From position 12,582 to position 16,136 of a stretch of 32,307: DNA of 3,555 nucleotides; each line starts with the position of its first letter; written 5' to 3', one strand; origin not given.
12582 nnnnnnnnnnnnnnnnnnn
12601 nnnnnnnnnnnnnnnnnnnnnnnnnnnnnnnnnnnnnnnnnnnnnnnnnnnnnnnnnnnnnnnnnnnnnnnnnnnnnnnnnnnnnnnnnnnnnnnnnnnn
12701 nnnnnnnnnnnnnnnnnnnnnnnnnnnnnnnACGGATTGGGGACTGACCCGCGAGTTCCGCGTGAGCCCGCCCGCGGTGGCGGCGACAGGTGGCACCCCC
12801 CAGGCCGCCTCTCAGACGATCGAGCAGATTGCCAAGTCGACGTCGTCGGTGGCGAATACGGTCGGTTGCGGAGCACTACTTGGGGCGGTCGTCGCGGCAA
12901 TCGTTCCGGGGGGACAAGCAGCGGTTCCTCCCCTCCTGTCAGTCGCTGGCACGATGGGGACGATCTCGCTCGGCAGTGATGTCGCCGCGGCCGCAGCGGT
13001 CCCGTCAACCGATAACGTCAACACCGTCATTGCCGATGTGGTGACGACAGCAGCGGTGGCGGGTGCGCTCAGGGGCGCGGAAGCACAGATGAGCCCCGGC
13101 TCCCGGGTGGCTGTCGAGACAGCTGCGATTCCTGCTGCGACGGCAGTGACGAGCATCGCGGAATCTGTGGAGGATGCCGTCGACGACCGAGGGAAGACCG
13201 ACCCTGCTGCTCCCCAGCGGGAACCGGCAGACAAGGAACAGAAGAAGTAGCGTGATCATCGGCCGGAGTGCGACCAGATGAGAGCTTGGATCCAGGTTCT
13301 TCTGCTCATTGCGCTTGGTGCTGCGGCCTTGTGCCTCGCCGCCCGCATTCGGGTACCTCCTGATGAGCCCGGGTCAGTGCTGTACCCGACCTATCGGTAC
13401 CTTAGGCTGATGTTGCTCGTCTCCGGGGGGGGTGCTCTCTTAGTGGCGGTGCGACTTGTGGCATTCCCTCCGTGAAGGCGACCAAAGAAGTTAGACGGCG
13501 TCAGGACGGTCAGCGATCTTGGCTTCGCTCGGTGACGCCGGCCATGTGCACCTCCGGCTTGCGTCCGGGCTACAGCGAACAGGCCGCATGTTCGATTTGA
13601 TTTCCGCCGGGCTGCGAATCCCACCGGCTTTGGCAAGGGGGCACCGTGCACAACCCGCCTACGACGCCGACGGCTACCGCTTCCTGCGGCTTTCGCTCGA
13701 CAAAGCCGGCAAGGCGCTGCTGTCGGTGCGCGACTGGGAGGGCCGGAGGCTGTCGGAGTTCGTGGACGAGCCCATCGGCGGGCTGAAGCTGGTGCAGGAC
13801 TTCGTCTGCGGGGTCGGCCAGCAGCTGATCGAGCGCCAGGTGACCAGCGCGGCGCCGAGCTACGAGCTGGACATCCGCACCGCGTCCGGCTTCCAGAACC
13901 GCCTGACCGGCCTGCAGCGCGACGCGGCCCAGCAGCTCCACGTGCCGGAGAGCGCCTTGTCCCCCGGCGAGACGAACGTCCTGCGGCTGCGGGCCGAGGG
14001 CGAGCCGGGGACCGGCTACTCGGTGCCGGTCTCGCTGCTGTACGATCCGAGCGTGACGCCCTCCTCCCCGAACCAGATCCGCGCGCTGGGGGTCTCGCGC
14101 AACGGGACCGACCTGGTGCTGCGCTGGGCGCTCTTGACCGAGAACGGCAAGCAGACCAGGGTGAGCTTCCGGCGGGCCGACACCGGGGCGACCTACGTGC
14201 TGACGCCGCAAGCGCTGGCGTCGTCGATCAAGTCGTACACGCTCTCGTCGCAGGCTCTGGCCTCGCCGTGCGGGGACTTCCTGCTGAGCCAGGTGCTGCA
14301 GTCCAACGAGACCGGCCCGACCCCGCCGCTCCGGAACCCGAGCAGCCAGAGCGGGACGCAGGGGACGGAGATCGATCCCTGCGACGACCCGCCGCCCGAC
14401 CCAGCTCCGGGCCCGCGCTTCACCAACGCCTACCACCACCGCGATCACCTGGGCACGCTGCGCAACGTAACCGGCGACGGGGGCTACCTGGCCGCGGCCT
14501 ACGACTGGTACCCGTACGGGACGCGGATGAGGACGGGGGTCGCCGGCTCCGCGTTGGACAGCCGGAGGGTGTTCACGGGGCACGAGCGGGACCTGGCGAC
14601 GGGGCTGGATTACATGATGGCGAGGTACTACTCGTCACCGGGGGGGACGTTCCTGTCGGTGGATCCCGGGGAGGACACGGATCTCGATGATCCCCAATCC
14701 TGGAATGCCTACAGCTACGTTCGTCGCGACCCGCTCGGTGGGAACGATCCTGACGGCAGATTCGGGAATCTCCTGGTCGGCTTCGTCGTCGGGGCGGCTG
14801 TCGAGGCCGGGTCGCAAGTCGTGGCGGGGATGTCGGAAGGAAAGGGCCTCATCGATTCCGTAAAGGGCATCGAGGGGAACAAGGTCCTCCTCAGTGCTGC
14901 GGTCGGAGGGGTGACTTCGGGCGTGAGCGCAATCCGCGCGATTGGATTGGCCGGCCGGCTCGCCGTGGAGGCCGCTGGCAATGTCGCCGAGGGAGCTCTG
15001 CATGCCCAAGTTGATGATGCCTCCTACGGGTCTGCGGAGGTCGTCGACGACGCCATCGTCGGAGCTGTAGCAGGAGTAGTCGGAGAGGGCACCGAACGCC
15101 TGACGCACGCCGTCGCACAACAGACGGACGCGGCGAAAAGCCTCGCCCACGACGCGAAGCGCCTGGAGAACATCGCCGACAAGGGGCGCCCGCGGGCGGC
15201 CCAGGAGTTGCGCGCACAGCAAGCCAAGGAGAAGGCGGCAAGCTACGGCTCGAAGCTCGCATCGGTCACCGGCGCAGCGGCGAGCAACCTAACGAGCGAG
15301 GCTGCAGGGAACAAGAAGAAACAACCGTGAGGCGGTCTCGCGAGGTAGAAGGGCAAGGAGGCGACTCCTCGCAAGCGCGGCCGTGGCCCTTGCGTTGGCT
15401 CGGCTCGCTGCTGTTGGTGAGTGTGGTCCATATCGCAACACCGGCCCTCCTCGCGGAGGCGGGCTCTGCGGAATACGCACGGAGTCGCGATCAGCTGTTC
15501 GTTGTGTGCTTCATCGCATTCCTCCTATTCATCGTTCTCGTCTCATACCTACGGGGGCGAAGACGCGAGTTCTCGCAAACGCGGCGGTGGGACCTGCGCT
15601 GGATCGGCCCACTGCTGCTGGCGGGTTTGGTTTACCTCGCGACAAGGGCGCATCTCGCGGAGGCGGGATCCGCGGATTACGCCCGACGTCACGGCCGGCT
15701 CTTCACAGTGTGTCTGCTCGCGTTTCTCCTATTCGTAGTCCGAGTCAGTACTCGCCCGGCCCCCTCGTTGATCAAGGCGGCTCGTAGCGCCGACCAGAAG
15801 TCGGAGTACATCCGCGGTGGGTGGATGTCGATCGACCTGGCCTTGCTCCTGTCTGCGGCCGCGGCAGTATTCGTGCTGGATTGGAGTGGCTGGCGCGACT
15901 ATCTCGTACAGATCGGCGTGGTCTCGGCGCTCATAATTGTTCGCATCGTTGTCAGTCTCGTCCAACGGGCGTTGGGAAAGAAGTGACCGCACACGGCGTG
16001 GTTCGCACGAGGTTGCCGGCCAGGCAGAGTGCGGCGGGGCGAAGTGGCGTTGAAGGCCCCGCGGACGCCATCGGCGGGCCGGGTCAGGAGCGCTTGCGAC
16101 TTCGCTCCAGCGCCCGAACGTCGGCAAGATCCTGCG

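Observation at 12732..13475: Toxin tip 1: Ala/Val/Gly-rich, His-free 172-aa domain with a 65-aa two-TM partner, a candidate new membrane-active toxin/immunity pair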

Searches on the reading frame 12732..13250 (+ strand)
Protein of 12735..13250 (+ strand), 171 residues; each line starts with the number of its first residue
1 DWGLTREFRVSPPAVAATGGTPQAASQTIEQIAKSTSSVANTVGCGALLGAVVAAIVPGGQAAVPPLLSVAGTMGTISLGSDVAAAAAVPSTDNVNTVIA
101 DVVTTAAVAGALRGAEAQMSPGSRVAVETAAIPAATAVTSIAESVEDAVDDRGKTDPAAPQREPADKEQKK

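Call 7: search_protein_families(library=pfam, proteins=[window:12735-13250:+], max_evalue=1)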
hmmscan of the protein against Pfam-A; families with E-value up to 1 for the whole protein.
window:12735-13250:+ (171 aa): 0 families

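Call 9: search_protein_families(library=ncbifam, proteins=[window:12735-13250:+], max_evalue=1)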
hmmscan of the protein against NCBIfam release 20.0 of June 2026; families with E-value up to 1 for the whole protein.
window:12735-13250:+ (171 aa): 1 family
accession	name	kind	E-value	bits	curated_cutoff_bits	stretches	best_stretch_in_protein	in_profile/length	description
NF003241.0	PRK04199.1-6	equivalog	0.00077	19.4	284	1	78-129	118-169/176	50S ribosomal protein L16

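Call 10: find_homologous_proteins(query=window:12732-13247:+, max_evalue=0.01)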
Query seq(172 aa): 7413 candidates shared short words with the query, none scored E <= 0.01.

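Call 22: find_related_loci(query=window:12732-13247:+, collection=genome_contigs, flank=8000)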
Query window:12732-13247:+ (172 aa) in genome_contigs; peptide patterns used: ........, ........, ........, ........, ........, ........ (x = any residue, [..] = any of these).
479 stretches matched a pattern, but none encodes a relative of the query by tblastn (E <= 1e-3).

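Call 23: search_protein_representatives(protein=window:12732-13247:+)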
Query: 172 residues. Proteins with E-value up to 0.001 (for the whole library): 2; up to 1e-10: 2; up to 1e-30: 0. The best 2 are listed.
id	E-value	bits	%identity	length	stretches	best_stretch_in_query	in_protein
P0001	1.0e-26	110.6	48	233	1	1-166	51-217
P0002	1.1e-13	68.2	41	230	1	14-170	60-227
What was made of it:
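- On Tse5-CT pore-forming toxin family: phmmer against 1.84 billion representatives gave only two hits, neither Tse5-like (call 23).
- Closest known: Tse5-CT / Tsi5. Different: No Tse5-like protein was among the only two hits in the 1.84-billion-protein search (call 23).
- Closest known: Glycine-zipper membrane-depolarising toxins of T7SS and T6SS. Different: No sequence similarity was found (call 23).
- Only two relatives were found among 1.84 billion representative proteins: P0001 (1e-26, 48% identity) and P0002 (1e-13, 41%) (call 23).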

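Call 24: predict_structure(protein=window:12732-13247:+)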
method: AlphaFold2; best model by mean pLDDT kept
length: 172 residues; sequences in the alignment: 1
mean_pLDDT: 43.0   pTM: 0.30
mean pLDDT of the five models: 43.0, 41.5, 41.4, 37.8, 37.5
residues with pLDDT >= 90: 0; 70-90: 0; 50-70: 53; < 50: 119
segments of 3 or more residues with pLDDT < 50: 5-97, 110-120, 132-134
pLDDT, mean of each block of 10 residues (from residue 1): 47 32 33 31 36 38 33 35 31 44 51 45 50 50 60 58 57 47
secondary structure, 60 per line:
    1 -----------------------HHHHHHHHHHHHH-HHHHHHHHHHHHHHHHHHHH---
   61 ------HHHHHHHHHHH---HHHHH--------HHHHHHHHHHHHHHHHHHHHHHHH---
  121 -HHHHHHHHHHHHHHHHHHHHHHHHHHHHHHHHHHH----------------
elements in order: H24-36 H38-57 H67-77 H81-85 H94-117 H122-156

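Call 27: find_encoding_contigs(protein=P0001, flank=8000)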
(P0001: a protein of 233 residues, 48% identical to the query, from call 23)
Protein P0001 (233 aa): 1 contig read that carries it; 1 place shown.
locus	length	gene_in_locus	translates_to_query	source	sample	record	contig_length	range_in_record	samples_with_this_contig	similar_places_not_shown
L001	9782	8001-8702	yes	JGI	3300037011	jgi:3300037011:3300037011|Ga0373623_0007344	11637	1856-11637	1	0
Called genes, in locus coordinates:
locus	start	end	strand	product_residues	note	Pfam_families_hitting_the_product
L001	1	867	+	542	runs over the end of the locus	PF13432:TPR_16 (weak), PF13424:TPR_12 (weak), PF14559:TPR_19, PF13414:TPR_11 (weak), PF13424:TPR_12 (weak), PF13414:TPR_11, PF13432:TPR_16, PF14559:TPR_19 (weak), +12 more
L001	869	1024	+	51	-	PF00526:Dicty_CTDC (faint)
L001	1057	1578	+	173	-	-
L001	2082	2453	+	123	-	-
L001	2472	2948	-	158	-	PF00210:Ferritin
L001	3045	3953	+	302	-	PF01891:CbiM, PF13190:PDGLE (weak)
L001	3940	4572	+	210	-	PF02361:CbiQ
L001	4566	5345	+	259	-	PF00005:ABC_tran, PF13304:AAA_21 (faint)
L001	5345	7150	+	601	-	PF00005:ABC_tran, PF02463:SMC_N (faint), PF05729:NACHT (faint), PF13304:AAA_21 (faint), PF13401:AAA_22 (faint), PF13476:AAA_23 (faint), PF00005:ABC_tran, PF16326:ABC_tran_CTD, +1 more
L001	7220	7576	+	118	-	PF01909:NTP_transf_2, PF18765:Polbeta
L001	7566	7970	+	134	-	PF05168:HEPN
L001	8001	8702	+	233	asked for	-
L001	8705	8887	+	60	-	-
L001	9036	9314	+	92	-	-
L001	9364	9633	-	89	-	PF19806:DUF6289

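Call 30: find_encoding_contigs(protein=P0002, flank=8000)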
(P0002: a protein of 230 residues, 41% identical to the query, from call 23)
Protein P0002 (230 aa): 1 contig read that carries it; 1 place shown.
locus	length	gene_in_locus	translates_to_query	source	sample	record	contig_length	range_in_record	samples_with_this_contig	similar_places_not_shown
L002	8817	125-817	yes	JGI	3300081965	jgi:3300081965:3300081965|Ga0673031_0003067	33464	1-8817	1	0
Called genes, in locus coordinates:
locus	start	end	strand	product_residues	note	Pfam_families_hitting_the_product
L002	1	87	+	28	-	?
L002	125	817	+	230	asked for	-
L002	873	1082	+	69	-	-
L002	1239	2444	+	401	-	PF07592:DDE_Tnp_ISAZ013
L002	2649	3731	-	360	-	PF13384:HTH_23, PF13518:HTH_28, PF13551:HTH_29, PF13565:HTH_32, PF13358:DDE_3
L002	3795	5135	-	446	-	PF00665:rve, PF13683:rve_3 (weak)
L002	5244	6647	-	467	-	PF08245:Mur_ligase_M, PF02875:Mur_ligase_C, PF27239:FOL3_C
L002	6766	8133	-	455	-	PF07690:MFS_1, PF00083:Sugar_tr, PF07690:MFS_1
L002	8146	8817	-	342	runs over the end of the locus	PF17848:Zn_ribbon_ACC, PF01039:Carboxyl_trans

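Call 36: find_homologous_proteins(query=A2, max_evalue=0.01)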
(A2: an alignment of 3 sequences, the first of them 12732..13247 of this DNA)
Query A2 (3 sequences) (172 aa, profile of the alignment): 2 proteins with E <= 0.01 among 8000 candidates.
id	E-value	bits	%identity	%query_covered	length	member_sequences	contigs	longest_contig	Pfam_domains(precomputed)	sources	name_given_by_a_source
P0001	2.1e-72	261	45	100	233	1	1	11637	-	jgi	jgi:uncharacterized protein RhaS with RHS repeats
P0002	6.8e-67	243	48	44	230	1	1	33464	-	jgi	jgi:hypothetical protein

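Call 37: find_related_loci(query=A2, collection=metagenome_contigs, flank=8000)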
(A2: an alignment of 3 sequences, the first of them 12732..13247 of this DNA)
Query A2 (172 aa) in metagenome_contigs; peptide patterns used: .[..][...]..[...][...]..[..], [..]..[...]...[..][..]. (x = any residue, [..] = any of these).
600 stretches matched a pattern, but none encodes a relative of the query by tblastn (E <= 1e-3).

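Call 41: search_protein_families(library=pfam, alignment_id=A2, max_evalue=10)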
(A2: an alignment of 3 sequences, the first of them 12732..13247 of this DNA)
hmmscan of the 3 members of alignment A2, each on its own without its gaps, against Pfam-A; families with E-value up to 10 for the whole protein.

A. member 1, window:12732-13247:+ (172 aa): 0 families

B. families by the number of members that match (of 3 scanned): 2 families
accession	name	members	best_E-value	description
PF05642.16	Sporozoite_P67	1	1.3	Sporozoite P67 surface antigen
PF22882.2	GT-D-like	1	9.2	GT-D fold-like domain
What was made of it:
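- Closest known: Pore-forming colicins. Different: There was no Pfam colicin-domain match (calls 7, 41).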

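Call 42: search_solved_structures(query=A2, max_evalue=10, show_alignments=2)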
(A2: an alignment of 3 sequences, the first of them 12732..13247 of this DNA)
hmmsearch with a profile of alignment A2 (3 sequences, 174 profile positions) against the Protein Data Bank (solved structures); distinct sequences matched with E-value up to 10: 1.
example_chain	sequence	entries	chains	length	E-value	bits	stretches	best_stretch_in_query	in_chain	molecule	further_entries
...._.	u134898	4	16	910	1.6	11.8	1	50-87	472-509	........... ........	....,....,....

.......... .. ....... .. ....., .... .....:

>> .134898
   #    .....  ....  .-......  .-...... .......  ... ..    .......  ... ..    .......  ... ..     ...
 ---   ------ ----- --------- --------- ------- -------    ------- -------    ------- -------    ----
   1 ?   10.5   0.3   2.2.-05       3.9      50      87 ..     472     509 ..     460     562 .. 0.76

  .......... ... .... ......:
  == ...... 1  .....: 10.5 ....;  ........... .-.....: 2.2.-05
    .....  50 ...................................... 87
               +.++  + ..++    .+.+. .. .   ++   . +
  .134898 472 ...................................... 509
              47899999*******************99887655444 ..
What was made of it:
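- On Tse5-CT pore-forming toxin family: Profile A2 against PDB sequences gave only a chance hit at E 1.6 (call 42).
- Closest known: Tse5-CT / Tsi5. Different: The PDB profile search also found none (call 42), though I did not verify that the library holds the Tse5 chain.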

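Call 69: search_protein_families(library=pfam, proteins=[L001:8705-8884:+, L002:873-1079:+, L001:9036-9311:+], max_evalue=5)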
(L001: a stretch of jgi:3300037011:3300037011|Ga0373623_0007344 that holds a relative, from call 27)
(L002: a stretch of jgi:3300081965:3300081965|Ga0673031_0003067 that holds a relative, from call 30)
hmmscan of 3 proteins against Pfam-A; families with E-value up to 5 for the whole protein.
L001:8705-8884:+ (60 aa): 1 family
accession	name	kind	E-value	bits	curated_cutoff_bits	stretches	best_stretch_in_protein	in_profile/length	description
PF10785.14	NADH-u_ox-rdase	-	0.056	14.5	25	1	3-56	26-75/87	NADH-ubiquinone oxidoreductase complex I, 21 kDa subunit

L002:873-1079:+ (69 aa): 1 family
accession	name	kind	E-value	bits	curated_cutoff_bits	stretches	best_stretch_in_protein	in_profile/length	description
PF11585.13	Stomoxyn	-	0.13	12.6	25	1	44-59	25-40/40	Insect antimicrobial peptide, stomoxyn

L001:9036-9311:+ (92 aa): 4 families
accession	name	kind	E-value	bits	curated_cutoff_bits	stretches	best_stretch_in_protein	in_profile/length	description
PF19845.4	DUF6320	-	0.00034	20.9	29.9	1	18-63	18-63/186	Family of unknown function (DUF6320)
PF13239.11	2TM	-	0.0041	17.6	24.8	1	25-62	23-59/79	2TM domain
PF11992.13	TgpA_N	-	0.14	11.6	30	1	34-79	12-63/333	TgpA N-terminal domain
PF14362.11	DUF4407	-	0.21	11.3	31.3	1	34-67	37-67/297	Domain of unknown function (DUF4407)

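Call 74: search_dna_similar(query=window:12732-13247:+, collection=plasmids, mode=protein, max_evalue=0.01, max_rows=10)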
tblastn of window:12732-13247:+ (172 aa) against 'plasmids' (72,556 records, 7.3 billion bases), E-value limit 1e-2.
No match.

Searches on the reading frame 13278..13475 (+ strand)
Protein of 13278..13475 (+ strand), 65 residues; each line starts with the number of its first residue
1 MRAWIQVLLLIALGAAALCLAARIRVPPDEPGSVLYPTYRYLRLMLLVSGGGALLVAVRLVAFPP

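Call 7: search_protein_families(library=pfam, proteins=[window:13278-13475:+], max_evalue=1)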
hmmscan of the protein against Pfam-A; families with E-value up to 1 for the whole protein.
window:13278-13475:+ (65 aa): 0 families

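Call 9: search_protein_families(library=ncbifam, proteins=[window:13278-13475:+], max_evalue=1)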
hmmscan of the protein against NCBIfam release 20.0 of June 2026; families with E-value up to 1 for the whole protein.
window:13278-13475:+ (65 aa): 0 families

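Call 59: find_homologous_proteins(query=A3, max_evalue=0.1)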
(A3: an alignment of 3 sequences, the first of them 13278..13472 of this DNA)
Query A3 (3 sequences) (65 aa, profile of the alignment): 3 proteins with E <= 0.1 among 1990 candidates.
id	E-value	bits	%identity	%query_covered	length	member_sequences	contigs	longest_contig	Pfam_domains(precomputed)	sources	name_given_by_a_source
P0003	7.6e-30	120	100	100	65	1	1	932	-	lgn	-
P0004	1.4e-28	116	55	89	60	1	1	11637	-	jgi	jgi:hypothetical protein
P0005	9.1e-27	111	39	91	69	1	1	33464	-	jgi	jgi:hypothetical protein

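Call 60: find_encoding_contigs(protein=P0003, flank=2000)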
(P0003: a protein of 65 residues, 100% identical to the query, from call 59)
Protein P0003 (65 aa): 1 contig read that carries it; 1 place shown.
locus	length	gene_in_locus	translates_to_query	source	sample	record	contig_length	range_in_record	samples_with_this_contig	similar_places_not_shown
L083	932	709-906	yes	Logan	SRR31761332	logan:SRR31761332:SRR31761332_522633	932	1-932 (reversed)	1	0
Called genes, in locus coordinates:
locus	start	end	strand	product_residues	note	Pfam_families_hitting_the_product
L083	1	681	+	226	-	?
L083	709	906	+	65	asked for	-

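Call 69: search_protein_families(library=pfam, proteins=[window:13278-13472:+], max_evalue=5)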
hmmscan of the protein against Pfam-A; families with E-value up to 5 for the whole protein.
window:13278-13472:+ (65 aa): 0 families

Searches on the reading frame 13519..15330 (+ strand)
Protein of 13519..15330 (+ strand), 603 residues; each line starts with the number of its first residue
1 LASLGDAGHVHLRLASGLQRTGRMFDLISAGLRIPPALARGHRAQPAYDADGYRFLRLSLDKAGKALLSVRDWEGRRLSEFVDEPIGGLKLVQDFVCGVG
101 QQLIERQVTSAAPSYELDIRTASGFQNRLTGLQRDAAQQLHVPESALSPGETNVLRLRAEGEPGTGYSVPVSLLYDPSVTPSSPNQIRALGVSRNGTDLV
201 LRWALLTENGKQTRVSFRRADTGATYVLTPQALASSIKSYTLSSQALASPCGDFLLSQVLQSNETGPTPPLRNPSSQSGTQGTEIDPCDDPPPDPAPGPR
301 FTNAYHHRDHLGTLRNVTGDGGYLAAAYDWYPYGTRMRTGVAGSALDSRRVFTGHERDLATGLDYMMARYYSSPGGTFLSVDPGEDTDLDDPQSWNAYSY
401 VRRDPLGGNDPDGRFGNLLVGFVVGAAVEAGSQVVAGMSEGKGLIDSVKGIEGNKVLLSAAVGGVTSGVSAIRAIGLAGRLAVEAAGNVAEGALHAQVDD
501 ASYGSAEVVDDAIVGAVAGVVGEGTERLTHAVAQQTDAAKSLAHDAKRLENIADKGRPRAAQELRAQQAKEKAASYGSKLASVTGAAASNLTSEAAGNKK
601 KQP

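Call 7: search_protein_families(library=pfam, proteins=[window:13519-15330:+], max_evalue=1)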
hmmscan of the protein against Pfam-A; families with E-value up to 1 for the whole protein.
window:13519-15330:+ (603 aa): 0 families

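Call 9: search_protein_families(library=ncbifam, proteins=[window:13519-15330:+], max_evalue=1)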
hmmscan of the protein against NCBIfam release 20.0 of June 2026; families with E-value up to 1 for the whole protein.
window:13519-15330:+ (603 aa): 1 family
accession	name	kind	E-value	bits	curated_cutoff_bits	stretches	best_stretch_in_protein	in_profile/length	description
TIGR03696.1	Rhs_assc_core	domain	3.5e-14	53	32.5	1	331-413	2-75/76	RHS repeat-associated core domain-containing protein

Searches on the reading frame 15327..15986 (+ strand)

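Call 7: search_protein_families(library=pfam, proteins=[window:15327-15986:+], max_evalue=1)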
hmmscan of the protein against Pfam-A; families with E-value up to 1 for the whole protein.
window:15327-15986:+ (219 aa): 9 families
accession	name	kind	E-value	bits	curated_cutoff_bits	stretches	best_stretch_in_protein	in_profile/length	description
PF21222.2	Lamp2_2nd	-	0.0036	17.5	27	1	63-80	9-26/32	Lysosome-associated membrane glycoprotein 2, transmembrane segment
PF07695.17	7TMR-DISM_7TM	-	0.0054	17.1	29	1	18-80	93-151/205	7TM diverse intracellular signalling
PF03203.19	MerC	-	0.0059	17.6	27.6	1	30-126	9-91/108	MerC mercury resistance protein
PF11188.13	DUF2975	-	0.0098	16.3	27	1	58-140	28-107/130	Protein of unknown function (DUF2975)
PF05739.25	SNARE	-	0.05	14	26.8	0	49-72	29-52/53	SNARE domain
PF11395.13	bCoV_NS7B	-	0.082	13.2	25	1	58-72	9-23/43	Betacoronavirus NS7B protein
PF02060.20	ISK_Channel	-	0.19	11.9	22.1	1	57-84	48-75/126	Slow voltage-gated potassium channel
PF04479.18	RTA1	-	0.22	11.5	24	1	126-217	118-169/208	RTA1 like protein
PF19865.4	DUF6338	-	0.94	9.5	26.5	1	96-189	14-107/205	Family of unknown function (DUF6338)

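Call 9: search_protein_families(library=ncbifam, proteins=[window:15327-15986:+], max_evalue=1)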
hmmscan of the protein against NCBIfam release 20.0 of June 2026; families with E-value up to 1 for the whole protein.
window:15327-15986:+ (219 aa): 0 families
